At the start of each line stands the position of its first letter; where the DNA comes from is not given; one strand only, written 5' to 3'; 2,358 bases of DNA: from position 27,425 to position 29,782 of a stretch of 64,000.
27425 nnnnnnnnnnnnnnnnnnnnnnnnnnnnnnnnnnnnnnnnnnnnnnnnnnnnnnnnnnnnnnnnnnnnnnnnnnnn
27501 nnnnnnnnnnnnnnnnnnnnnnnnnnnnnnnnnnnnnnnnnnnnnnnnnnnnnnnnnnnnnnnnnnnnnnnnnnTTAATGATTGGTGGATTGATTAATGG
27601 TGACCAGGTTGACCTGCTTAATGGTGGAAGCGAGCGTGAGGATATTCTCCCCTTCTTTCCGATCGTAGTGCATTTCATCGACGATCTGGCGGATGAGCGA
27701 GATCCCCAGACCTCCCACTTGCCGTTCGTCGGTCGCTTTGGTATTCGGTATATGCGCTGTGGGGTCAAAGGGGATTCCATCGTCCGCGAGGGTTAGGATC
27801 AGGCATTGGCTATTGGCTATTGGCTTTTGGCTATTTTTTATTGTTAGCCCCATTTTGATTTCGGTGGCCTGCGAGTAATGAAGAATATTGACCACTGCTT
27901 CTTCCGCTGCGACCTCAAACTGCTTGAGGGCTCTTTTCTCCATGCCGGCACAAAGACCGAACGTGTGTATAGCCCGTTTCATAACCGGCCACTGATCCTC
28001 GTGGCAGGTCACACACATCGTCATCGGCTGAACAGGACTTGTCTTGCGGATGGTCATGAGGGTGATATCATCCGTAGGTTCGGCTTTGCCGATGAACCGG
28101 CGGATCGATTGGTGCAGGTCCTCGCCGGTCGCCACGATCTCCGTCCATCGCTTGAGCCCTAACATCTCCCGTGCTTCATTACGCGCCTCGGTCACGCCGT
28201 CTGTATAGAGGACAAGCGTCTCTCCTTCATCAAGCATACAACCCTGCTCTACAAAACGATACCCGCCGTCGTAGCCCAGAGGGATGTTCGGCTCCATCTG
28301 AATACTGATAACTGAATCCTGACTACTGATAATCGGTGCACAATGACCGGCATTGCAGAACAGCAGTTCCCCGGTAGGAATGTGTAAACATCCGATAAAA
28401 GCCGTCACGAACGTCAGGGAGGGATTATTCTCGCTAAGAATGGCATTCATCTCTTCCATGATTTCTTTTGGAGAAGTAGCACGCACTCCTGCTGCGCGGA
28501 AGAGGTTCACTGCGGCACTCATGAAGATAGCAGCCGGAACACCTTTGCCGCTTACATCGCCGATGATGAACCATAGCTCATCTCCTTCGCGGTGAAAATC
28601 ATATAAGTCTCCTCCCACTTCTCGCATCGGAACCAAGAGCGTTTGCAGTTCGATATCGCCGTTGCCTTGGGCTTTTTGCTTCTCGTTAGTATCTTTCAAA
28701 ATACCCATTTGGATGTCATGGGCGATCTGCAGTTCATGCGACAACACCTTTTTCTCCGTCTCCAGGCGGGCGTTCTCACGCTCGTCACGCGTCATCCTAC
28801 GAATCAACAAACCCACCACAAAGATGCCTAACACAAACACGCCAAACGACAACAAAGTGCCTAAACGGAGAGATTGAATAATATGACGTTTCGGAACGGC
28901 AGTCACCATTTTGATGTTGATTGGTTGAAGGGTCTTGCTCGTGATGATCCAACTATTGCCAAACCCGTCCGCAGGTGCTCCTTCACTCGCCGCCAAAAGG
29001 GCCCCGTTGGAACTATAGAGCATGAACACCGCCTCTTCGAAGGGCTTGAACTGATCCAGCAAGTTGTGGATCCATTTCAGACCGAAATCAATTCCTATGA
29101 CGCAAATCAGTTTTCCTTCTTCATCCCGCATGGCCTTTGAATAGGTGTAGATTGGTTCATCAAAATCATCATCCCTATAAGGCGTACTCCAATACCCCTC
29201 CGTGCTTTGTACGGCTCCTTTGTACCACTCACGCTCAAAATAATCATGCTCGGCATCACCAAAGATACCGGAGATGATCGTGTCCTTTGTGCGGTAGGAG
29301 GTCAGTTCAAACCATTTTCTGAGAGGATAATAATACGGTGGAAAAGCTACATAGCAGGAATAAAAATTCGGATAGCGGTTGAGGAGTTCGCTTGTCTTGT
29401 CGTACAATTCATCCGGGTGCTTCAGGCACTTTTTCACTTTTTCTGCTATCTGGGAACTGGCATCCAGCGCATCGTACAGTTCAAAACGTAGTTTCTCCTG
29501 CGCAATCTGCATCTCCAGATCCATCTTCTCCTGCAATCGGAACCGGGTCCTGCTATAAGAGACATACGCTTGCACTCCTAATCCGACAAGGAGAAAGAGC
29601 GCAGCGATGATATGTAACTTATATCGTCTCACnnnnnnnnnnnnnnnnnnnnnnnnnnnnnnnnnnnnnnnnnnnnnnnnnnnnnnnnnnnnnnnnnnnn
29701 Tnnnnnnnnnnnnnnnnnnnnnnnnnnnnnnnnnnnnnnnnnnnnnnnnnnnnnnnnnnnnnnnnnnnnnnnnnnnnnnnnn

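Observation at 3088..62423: Pervasive period-7 microsatellite-like arrays from a few recurring families, found both intergenic and in frame inside conserved genes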

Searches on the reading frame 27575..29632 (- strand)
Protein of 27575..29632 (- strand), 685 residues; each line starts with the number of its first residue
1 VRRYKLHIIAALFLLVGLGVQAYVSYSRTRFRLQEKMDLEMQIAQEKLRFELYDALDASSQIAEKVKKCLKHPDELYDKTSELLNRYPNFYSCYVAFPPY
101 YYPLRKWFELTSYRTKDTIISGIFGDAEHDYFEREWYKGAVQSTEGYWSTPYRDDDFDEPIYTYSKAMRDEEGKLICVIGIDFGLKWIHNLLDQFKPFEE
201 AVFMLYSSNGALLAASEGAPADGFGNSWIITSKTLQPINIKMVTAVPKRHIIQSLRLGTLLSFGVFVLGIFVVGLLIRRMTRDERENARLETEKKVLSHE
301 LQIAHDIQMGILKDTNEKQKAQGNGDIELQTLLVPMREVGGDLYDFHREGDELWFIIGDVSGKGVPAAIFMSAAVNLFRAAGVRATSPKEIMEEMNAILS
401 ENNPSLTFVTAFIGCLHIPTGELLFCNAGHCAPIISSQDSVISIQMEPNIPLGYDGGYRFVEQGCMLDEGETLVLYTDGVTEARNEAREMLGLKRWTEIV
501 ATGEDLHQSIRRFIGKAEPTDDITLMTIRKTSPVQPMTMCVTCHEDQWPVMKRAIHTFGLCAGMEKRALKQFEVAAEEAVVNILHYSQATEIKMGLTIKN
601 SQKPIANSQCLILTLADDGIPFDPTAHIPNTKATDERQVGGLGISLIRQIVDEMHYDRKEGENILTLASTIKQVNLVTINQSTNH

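Call 15: search_protein_families(library=pfam, proteins=[window:27575-29632:-])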
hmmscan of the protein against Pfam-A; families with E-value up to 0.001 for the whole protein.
window:27575-29632:- (685 aa): 4 families
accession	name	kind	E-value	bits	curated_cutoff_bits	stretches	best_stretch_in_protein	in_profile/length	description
PF07228.17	SpoIIE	-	2.5e-42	145.4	25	1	350-529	2-190/192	Stage II sporulation protein E (SpoIIE)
PF22673.2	MCP-like_PDC_1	-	6.8e-17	62.4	27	1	80-190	5-113/113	Methyl-accepting chemotaxis protein-like, first PDC sensor domain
PF13581.12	HATPase_c_2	-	2.4e-15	57.1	27.4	1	550-667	10-125/127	Histidine kinase-like ATPase domain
PF02743.24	dCache_1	-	2.1e-09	37.7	45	1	126-216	90-183/240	Cache domain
